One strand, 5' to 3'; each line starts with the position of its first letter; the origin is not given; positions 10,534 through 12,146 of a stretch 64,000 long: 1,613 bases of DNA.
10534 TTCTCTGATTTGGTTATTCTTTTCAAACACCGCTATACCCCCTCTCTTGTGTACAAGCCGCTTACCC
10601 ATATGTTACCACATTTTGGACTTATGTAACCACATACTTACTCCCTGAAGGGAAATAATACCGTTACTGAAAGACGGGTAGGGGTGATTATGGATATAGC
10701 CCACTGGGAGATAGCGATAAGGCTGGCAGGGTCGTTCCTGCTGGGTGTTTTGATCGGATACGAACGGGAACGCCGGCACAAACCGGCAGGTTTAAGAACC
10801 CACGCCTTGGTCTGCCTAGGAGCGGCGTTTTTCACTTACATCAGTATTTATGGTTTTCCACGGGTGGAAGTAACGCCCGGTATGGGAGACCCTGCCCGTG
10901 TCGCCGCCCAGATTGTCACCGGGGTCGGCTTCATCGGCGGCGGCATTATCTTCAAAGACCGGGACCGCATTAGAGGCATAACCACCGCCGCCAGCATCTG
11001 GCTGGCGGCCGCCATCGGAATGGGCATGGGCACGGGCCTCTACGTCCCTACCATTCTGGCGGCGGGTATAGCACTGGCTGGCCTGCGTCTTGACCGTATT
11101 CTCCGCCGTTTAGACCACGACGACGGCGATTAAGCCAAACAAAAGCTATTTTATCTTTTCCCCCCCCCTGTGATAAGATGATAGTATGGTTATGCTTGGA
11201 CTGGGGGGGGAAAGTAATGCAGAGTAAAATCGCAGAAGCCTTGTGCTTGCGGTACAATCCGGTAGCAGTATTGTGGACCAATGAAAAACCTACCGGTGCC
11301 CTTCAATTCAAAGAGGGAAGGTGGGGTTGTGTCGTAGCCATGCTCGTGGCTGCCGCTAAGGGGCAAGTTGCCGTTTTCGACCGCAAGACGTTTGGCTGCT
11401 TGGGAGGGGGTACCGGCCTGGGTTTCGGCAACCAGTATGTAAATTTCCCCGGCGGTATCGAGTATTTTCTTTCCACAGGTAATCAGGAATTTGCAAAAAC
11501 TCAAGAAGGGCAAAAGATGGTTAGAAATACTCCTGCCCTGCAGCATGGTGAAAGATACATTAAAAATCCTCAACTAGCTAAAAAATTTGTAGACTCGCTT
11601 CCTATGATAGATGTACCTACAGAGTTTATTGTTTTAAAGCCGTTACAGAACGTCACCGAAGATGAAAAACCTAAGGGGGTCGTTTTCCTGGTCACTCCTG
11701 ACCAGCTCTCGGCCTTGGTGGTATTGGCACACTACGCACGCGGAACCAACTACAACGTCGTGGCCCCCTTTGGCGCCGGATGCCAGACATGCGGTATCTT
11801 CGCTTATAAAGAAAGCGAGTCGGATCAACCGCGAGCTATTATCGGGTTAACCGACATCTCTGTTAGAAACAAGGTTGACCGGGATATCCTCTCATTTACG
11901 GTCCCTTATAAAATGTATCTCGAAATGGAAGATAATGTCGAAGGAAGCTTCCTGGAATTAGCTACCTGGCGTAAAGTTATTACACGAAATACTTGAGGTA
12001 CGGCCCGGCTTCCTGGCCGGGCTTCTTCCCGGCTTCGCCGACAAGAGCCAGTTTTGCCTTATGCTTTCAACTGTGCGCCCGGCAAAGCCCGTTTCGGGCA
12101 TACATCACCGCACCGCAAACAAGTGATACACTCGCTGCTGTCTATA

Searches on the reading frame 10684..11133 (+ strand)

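Call 9: search_protein_families(library=pfam, proteins=[window:10684-11133:+])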
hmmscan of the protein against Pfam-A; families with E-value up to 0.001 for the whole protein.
window:10684-11133:+ (149 aa): 1 family
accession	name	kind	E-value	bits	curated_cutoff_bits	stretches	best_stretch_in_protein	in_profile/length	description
PF02308.21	MgtC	-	1.1e-38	132.8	31.4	1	15-140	2-118/121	MgtC family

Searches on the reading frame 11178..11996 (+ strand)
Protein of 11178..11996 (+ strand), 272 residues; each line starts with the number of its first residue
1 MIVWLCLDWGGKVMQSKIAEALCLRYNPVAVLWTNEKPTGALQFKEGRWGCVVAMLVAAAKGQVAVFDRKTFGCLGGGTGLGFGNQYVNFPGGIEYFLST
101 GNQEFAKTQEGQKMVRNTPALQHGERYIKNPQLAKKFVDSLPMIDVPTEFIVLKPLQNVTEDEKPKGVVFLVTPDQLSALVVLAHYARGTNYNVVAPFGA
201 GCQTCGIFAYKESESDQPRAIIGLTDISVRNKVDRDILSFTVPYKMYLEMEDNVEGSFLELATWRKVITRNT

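Call 9: search_protein_families(library=pfam, proteins=[window:11178-11996:+])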
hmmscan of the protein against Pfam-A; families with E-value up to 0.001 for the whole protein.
window:11178-11996:+ (272 aa): 1 family
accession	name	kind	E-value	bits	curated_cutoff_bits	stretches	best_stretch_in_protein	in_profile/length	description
PF02596.20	DUF169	-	1.1e-49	169.6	27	1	17-253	1-209/209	Uncharacterised ArCR, COG2043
